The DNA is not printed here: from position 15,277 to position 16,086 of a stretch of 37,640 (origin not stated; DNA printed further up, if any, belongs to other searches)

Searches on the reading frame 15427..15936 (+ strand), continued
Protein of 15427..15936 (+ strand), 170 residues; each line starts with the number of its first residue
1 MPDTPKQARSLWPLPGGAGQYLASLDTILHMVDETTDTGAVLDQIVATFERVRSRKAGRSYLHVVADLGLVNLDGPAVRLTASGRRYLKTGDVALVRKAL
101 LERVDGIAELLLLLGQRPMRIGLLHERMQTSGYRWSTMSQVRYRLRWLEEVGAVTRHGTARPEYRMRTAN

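Call 75: search_protein_families(library=pfam, alignment_id=A3, max_evalue=0.0001)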
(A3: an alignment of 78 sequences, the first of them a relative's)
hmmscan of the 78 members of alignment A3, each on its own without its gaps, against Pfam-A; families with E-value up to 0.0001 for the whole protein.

A. member 1, P0195 (436 aa): 4 families
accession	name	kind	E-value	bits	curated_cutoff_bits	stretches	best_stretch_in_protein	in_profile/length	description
PF04471.18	Mrr_cat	-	1.3e-26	93.4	21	1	103-217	3-115/115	Restriction endonuclease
PF05066.19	HARE-HTH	-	8.1e-15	55.4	25.9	1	3-77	3-70/71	HB1, ASXL, restriction endonuclease HTH domain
PF22722.2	NA-iREase1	-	7.1e-12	45.7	27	1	109-214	1-105/106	NACHT-associated inactive Restriction Endonuclease 1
PF09821.14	AAA_assoc_C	-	2e-06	28.8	27.6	1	318-411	18-117/119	C-terminal AAA-associated domain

B. families by the number of members that match (of 78 scanned): 25 families
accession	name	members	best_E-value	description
PF04471.18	Mrr_cat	30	1.1e-28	Restriction endonuclease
PF22722.2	NA-iREase1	23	1.9e-14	NACHT-associated inactive Restriction Endonuclease 1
PF05066.19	HARE-HTH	17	1.4e-20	HB1, ASXL, restriction endonuclease HTH domain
PF14947.12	HTH_45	5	1.6e-06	Winged helix-turn-helix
PF04313.20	HSDR_N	3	1.8e-10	Type I restriction enzyme R protein N terminus (HSDR_N)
PF13588.12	HSDR_N_2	3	7.2e-09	Type I restriction enzyme R protein N terminus (HSDR_N)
PF13175.12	AAA_15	2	4.4e-23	AAA ATPase domain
PF13304.12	AAA_21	2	6.2e-15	AAA domain, putative AbiEii toxin, Type IV TA system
PF18899.5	DUF5655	2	1.4e-09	Domain of unknown function (DUF5655)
PF13476.12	AAA_23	2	2.3e-09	AAA domain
PF10356.15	RRG7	2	3.1e-07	Required for respiratory growth protein 7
PF09821.14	AAA_assoc_C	2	2e-06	C-terminal AAA-associated domain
PF13156.12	Mrr_cat_2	2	7e-06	Restriction endonuclease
PF03235.19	GmrSD_N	1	4.2e-29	GmrSD restriction endonuclease, N-terminal domain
PF07728.20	AAA_5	1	1.2e-19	AAA domain (dynein-related subfamily)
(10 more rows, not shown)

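Call 82: find_related_loci(query=A2, collection=viral_contigs, flank=3000)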
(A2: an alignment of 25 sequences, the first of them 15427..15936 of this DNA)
Query A2 (170 aa) in viral_contigs; peptide patterns used: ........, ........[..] (x = any residue, [..] = any of these).
22 stretches matched a pattern, but none encodes a relative of the query by tblastn (E <= 1e-3).
